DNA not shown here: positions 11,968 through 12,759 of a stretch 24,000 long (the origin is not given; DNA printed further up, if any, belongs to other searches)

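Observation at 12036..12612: IS605-type element carrying an extra acidic ORF that overlaps the tnpB start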

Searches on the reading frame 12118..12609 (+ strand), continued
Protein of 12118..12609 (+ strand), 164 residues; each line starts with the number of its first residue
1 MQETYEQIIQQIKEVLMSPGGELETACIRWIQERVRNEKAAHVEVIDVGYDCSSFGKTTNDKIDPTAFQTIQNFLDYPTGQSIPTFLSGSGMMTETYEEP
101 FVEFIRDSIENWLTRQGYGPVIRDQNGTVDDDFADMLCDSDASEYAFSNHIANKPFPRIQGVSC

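Call 110: find_encoding_contigs(protein=P0176, flank=4000, max_places=8)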
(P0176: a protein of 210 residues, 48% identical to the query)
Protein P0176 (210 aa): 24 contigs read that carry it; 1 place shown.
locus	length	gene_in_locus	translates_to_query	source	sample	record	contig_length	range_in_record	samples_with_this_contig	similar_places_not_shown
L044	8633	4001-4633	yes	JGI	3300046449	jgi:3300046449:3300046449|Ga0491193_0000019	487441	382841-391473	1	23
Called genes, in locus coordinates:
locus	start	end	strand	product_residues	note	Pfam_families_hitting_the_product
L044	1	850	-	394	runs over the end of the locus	-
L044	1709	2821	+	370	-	-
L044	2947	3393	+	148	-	-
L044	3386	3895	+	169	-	-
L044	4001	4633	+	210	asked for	-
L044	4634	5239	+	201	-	PF13411:MerR_1 (weak), PF00239:Resolvase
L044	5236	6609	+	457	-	PF07282:Cas12f1-like_TNB (faint)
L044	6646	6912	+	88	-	-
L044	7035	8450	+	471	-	PF00145:DNA_methylase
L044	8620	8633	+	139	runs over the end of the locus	-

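Call 115: search_solved_structures(query=A8, max_evalue=10)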
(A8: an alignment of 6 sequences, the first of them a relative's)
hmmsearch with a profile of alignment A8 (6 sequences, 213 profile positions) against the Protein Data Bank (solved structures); distinct sequences matched with E-value up to 10: 1.
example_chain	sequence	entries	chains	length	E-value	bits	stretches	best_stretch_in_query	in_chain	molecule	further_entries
3mst_A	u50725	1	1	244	1.1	12.3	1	43-129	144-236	Putative nitrate transport protein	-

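Call 116: search_solved_structures(query=A6, max_evalue=10)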
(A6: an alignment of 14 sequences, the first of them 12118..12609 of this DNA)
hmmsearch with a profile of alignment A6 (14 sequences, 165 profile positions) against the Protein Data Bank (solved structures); distinct sequences matched with E-value up to 10: 2.
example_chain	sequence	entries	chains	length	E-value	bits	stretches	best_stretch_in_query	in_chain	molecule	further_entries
6mlc_A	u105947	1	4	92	1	12.6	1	25-54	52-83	Histone-lysine N-methyltransferase 2C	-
4rzp_A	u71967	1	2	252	4.5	10.4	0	9-49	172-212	Engineered Protein OR366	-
